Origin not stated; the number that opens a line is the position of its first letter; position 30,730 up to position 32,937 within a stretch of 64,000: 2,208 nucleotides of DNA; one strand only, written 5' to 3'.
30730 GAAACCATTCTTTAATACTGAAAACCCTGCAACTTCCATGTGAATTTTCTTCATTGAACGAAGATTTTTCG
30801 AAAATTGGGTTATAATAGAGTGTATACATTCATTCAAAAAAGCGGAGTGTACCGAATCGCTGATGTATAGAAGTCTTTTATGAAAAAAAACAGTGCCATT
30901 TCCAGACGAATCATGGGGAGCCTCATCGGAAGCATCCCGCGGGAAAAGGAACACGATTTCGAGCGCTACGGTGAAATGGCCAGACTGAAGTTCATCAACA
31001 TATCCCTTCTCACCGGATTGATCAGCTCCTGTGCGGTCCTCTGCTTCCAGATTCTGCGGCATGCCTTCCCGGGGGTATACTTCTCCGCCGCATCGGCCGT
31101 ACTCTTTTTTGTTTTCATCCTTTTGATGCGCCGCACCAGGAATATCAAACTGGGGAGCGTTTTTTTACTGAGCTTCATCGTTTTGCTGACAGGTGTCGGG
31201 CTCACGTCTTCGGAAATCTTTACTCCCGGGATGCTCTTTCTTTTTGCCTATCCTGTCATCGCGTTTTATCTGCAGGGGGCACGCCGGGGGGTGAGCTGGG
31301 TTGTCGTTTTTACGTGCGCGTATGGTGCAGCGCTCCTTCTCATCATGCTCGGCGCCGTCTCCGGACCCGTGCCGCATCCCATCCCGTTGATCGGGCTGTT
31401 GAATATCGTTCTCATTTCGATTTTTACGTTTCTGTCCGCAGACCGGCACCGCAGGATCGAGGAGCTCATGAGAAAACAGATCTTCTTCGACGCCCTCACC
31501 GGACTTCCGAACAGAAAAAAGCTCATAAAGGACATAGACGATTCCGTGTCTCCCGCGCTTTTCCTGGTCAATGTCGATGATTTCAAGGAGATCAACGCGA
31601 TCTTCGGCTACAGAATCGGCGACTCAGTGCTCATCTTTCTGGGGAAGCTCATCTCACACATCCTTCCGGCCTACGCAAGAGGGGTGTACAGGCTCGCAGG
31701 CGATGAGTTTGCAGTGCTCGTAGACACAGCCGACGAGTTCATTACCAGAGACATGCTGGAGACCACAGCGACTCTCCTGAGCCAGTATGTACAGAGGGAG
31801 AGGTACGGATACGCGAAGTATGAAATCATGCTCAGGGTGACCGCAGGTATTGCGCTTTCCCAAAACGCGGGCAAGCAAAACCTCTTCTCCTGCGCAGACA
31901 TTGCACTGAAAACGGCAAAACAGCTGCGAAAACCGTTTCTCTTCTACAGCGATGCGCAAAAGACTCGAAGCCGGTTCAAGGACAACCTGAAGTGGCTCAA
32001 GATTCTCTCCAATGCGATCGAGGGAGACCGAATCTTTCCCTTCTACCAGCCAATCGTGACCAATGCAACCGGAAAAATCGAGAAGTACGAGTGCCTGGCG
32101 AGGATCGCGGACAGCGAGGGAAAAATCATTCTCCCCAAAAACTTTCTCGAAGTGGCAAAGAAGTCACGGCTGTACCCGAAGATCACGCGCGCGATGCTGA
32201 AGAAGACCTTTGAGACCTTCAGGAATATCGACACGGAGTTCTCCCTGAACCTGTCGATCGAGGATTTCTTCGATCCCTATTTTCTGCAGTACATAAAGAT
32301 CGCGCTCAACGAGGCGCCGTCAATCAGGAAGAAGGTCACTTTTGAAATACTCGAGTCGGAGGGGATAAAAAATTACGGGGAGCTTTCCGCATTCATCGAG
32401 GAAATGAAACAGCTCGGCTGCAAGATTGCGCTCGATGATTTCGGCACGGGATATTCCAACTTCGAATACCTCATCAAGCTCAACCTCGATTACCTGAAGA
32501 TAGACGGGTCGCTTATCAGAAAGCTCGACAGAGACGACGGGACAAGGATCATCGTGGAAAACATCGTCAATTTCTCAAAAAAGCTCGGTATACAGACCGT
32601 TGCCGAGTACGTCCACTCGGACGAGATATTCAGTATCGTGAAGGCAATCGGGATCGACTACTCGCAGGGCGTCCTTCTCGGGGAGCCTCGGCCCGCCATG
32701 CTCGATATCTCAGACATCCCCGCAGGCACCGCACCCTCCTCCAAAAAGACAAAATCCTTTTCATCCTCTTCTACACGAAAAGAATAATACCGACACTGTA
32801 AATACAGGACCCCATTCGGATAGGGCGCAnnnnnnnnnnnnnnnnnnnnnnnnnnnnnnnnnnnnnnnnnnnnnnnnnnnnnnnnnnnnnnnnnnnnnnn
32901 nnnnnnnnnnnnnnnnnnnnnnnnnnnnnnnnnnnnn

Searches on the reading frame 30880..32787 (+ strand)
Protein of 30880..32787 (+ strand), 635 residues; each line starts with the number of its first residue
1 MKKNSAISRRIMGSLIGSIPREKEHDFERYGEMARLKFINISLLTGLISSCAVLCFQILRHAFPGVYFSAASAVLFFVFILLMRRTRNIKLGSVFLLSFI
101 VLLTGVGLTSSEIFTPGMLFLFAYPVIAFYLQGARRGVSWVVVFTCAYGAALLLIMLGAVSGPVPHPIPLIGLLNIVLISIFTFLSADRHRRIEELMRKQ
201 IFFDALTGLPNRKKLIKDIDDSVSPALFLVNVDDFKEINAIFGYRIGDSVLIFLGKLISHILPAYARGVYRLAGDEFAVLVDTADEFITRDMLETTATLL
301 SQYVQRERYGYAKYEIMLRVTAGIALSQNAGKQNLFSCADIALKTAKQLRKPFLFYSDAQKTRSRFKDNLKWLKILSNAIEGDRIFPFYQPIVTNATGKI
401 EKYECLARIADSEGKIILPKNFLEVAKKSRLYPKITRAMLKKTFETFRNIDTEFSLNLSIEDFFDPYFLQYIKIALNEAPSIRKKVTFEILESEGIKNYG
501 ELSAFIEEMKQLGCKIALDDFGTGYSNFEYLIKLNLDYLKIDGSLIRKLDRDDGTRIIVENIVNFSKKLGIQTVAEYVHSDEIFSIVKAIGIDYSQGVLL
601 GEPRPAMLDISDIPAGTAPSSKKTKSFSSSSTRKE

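Call 87: search_protein_families(library=pfam, proteins=[window:30880-32787:+], max_evalue=0.00001)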
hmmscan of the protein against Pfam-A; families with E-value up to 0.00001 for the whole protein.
window:30880-32787:+ (635 aa): 2 families
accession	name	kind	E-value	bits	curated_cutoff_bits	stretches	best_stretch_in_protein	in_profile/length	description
PF00563.25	EAL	-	1.4e-63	214.9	31.3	1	375-603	3-236/236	EAL domain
PF00990.26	GGDEF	-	1.2e-19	71.1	23.8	1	203-348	3-156/161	Diguanylate cyclase, GGDEF domain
